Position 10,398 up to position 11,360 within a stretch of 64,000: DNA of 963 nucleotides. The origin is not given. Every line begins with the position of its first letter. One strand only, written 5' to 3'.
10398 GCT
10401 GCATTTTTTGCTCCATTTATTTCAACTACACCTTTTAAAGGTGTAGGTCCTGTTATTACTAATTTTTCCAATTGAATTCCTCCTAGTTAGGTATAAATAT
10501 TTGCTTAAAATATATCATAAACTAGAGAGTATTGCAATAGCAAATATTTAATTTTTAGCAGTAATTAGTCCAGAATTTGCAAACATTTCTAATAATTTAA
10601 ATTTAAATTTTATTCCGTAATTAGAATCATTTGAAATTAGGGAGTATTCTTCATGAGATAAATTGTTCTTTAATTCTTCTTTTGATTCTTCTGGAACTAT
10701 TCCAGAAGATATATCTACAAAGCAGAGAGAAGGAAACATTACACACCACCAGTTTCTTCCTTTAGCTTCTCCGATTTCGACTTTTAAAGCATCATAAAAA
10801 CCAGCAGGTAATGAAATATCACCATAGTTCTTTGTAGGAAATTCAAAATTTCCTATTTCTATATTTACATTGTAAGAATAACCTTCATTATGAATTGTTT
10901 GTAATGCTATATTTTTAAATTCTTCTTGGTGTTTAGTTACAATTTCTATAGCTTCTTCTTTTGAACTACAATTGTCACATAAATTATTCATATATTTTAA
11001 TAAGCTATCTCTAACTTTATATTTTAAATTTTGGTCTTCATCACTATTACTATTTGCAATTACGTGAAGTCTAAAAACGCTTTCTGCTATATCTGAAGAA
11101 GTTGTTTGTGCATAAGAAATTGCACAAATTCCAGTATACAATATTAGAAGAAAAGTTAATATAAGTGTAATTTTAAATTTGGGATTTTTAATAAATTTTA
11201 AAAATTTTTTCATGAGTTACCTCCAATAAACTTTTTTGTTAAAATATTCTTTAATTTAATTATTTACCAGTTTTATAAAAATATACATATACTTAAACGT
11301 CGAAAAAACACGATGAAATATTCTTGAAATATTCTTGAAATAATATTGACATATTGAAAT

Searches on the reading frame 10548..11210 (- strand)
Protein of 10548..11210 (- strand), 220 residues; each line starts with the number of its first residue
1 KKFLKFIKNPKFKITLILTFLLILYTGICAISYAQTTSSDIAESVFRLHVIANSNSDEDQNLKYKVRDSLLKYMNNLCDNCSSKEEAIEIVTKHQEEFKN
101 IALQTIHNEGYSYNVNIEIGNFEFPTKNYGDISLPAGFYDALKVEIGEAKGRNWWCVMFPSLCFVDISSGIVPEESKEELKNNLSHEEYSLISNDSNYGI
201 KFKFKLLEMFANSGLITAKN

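Call 12: search_protein_families(library=pfam, proteins=[window:10548-11210:-], max_evalue=0.01)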
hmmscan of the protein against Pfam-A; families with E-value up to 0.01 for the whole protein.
window:10548-11210:- (220 aa): 1 family
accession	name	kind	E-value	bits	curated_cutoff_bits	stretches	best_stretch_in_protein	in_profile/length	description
PF09551.15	Spore_II_R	-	3.6e-51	173.4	25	1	43-168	2-127/128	Stage II sporulation protein R (spore_II_R)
